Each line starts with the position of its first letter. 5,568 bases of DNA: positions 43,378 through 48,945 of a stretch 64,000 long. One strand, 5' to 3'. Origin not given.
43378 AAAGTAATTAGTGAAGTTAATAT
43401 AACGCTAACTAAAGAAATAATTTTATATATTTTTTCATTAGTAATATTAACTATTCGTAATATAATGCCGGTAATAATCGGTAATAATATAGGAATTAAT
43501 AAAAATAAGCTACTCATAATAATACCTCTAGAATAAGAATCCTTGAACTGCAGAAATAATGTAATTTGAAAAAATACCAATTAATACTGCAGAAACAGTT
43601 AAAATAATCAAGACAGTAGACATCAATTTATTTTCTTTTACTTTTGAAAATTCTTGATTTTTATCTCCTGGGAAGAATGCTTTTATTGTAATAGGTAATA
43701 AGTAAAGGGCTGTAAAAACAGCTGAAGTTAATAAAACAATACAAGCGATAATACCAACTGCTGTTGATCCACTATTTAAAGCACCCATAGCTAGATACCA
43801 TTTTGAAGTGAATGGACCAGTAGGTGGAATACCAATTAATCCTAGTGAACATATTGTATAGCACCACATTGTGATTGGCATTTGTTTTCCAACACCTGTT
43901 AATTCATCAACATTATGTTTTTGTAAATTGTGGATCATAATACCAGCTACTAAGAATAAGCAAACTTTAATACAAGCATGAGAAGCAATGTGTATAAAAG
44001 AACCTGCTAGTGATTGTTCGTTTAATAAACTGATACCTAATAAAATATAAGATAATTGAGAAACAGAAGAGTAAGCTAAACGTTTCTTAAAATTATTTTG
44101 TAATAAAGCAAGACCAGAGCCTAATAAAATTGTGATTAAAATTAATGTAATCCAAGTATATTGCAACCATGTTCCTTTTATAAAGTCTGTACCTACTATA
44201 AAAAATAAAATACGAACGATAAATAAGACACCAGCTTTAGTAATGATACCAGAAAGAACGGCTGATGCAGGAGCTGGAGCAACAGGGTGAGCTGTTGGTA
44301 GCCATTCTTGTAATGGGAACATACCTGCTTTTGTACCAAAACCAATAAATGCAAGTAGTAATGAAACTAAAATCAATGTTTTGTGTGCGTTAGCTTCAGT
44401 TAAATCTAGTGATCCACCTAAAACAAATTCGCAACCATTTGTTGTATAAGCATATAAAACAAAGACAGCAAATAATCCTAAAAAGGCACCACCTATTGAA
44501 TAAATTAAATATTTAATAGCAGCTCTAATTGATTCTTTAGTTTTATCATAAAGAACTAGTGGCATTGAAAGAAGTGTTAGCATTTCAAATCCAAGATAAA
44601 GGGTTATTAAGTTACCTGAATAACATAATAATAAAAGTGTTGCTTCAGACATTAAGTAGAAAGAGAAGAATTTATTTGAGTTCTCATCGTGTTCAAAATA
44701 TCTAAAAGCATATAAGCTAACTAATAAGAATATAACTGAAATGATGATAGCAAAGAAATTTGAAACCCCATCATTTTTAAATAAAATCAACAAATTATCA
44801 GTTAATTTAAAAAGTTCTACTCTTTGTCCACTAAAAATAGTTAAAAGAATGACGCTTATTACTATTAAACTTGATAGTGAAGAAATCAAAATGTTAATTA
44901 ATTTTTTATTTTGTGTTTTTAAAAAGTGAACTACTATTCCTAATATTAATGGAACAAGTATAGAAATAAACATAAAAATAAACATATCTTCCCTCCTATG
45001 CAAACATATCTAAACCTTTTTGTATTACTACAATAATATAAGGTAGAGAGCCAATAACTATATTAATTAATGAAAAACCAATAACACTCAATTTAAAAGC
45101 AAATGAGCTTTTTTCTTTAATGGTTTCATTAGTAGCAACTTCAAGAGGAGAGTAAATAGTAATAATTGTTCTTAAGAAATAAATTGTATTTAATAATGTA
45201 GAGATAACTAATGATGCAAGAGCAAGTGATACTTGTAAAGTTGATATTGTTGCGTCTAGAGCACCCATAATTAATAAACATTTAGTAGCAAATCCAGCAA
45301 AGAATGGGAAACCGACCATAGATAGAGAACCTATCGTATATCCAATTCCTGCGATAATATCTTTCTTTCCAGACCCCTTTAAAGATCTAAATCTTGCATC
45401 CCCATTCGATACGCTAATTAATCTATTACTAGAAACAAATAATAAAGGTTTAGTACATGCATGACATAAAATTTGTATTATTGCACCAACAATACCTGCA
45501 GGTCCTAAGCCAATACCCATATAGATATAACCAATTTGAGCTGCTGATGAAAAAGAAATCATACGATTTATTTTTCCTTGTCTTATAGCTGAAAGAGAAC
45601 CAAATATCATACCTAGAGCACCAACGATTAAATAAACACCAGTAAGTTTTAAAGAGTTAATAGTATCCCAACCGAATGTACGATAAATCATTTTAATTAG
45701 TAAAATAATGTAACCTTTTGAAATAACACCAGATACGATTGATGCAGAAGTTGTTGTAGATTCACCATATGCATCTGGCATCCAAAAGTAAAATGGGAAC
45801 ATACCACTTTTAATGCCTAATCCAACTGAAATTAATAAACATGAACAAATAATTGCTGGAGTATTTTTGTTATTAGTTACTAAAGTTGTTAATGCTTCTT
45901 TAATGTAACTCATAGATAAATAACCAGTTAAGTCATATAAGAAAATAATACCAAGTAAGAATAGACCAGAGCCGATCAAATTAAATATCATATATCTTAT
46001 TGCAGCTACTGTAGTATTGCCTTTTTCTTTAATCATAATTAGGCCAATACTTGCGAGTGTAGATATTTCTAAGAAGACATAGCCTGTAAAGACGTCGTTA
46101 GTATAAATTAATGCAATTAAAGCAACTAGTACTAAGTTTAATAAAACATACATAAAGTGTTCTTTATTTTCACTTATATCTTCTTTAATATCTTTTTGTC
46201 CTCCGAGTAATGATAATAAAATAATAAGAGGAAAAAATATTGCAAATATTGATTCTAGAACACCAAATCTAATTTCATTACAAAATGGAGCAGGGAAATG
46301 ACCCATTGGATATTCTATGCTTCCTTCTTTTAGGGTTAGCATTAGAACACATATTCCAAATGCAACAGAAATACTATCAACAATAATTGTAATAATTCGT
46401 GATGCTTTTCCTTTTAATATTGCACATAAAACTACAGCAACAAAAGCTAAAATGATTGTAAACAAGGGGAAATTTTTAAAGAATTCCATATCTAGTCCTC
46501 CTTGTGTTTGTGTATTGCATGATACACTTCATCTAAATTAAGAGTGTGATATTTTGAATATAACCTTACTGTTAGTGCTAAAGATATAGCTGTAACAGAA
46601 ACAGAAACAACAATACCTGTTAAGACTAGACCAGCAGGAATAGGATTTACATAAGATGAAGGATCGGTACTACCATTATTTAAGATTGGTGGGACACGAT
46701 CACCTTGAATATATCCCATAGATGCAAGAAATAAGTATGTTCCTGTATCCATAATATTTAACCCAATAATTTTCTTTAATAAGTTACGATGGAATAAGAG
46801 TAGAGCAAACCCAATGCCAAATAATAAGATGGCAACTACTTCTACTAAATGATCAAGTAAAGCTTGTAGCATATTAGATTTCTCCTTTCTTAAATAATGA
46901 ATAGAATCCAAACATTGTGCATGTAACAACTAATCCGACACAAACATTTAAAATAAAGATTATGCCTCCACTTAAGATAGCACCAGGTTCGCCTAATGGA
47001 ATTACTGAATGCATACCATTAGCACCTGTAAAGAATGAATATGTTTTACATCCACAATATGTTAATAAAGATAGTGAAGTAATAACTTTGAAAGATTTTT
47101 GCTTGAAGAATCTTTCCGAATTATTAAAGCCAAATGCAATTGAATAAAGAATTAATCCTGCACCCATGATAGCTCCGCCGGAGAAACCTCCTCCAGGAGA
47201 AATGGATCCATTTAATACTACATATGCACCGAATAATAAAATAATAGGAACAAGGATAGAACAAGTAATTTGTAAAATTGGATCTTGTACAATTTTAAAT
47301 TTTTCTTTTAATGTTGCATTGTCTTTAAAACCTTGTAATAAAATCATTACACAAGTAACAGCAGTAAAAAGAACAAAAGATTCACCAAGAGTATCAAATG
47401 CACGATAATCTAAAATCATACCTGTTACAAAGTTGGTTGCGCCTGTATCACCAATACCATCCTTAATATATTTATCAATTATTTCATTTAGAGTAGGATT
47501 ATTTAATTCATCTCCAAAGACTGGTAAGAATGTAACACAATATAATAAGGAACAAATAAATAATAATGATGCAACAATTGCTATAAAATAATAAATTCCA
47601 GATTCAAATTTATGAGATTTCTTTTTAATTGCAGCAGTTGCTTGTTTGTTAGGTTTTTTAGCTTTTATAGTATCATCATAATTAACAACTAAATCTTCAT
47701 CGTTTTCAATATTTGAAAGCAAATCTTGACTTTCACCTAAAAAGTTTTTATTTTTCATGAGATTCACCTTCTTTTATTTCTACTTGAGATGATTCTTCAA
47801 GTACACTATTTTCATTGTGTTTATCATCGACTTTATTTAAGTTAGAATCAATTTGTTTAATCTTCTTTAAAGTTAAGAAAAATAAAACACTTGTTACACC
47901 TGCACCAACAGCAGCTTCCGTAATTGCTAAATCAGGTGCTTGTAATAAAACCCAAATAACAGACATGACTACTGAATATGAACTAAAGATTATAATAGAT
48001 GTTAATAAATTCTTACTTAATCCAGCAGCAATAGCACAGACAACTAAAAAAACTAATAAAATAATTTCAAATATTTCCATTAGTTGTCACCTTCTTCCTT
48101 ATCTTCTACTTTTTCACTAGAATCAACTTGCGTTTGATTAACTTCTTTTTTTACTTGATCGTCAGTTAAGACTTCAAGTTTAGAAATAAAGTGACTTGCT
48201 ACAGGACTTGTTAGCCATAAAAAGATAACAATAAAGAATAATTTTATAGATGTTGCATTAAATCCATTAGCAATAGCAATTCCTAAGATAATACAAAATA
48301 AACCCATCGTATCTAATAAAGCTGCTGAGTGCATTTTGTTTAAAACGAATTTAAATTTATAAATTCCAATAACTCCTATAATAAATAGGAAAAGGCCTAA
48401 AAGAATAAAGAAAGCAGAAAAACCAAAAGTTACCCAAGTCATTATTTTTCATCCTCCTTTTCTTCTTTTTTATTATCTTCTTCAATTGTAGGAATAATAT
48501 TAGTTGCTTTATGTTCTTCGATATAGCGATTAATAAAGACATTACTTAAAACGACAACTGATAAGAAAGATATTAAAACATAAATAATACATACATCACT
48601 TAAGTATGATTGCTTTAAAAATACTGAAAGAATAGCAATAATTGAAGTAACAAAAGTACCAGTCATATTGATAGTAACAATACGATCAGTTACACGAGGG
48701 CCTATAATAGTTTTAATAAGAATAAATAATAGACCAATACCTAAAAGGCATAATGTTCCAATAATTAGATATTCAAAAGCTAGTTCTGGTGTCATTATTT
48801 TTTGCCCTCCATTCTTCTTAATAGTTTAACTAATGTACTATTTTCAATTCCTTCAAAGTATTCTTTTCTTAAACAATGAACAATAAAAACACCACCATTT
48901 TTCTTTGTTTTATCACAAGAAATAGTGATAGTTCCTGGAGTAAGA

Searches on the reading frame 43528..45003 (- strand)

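Call 20: search_protein_families(library=pfam, proteins=[window:43528-45003:-], max_evalue=0.001)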
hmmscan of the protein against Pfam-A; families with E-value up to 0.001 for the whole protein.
window:43528-45003:- (491 aa): 2 families
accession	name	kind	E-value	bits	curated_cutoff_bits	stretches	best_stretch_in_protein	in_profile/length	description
PF00361.26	Proton_antipo_M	-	6.3e-59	200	21.5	1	129-422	1-290/294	NADH:quinone oxidoreductase/Mrp antiporter, TM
PF00662.26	Proton_antipo_N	-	1.2e-05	25.5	24.5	1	75-113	13-51/51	NADH-Ubiquinone oxidoreductase (complex I), chain 5 N-terminus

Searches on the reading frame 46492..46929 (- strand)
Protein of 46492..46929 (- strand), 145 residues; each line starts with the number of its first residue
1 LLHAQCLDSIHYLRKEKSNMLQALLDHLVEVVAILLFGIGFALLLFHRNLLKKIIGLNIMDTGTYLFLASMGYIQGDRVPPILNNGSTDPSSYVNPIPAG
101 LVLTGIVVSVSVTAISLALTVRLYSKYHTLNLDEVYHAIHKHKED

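Call 20: search_protein_families(library=pfam, proteins=[window:46492-46929:-], max_evalue=0.001)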
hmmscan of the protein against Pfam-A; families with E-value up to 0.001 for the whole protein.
window:46492-46929:- (145 aa): 1 family
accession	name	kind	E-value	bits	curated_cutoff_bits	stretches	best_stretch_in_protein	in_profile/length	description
PF00420.29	Oxidored_q2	-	3e-22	78.6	26.1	1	29-135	2-90/95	NADH-ubiquinone/plastoquinone oxidoreductase chain 4L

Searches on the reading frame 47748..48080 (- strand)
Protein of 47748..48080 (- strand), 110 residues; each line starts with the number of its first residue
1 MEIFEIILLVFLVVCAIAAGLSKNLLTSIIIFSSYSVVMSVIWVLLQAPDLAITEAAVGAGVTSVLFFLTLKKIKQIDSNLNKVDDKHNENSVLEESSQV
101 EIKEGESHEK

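Call 20: search_protein_families(library=pfam, proteins=[window:47748-48080:-], max_evalue=0.001)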
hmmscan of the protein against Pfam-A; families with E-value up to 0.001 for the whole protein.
window:47748-48080:- (110 aa): 1 family
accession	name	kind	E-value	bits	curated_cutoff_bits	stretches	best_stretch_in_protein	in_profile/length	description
PF13244.11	MbhD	-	2.1e-22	79.5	27.2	1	10-75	1-66/67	MBH, subunit D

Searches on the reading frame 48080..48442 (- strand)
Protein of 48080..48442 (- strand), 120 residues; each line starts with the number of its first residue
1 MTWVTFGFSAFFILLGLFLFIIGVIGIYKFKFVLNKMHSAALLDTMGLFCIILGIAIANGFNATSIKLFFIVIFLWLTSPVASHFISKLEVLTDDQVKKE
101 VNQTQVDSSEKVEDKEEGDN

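Call 20: search_protein_families(library=pfam, proteins=[window:48080-48442:-], max_evalue=0.001)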
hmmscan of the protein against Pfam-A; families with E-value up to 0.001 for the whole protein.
window:48080-48442:- (120 aa): 1 family
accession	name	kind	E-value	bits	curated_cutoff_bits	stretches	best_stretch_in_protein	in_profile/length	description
PF03334.19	PhaG_MnhG_YufB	-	1.6e-21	76.7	23.4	1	12-88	1-77/80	Na+/H+ antiporter subunit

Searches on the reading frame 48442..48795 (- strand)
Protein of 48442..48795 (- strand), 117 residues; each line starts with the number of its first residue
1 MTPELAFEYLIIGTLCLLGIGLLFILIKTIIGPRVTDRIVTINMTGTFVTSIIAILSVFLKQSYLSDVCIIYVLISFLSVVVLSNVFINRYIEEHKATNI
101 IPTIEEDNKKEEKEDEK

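Call 20: search_protein_families(library=pfam, proteins=[window:48442-48795:-], max_evalue=0.001)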
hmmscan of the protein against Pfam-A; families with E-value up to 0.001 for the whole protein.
window:48442-48795:- (117 aa): 2 families
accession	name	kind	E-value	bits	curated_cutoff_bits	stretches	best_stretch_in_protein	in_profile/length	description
PF04066.18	MrpF_PhaF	-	8.3e-10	39.4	23.3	1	37-84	2-49/53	Multiple resistance and pH regulation protein F (MrpF / PhaF)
PF05297.16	Herpes_LMP1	-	0.00086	19.1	26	1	9-106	111-206/386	Herpesvirus latent membrane protein 1 (LMP1)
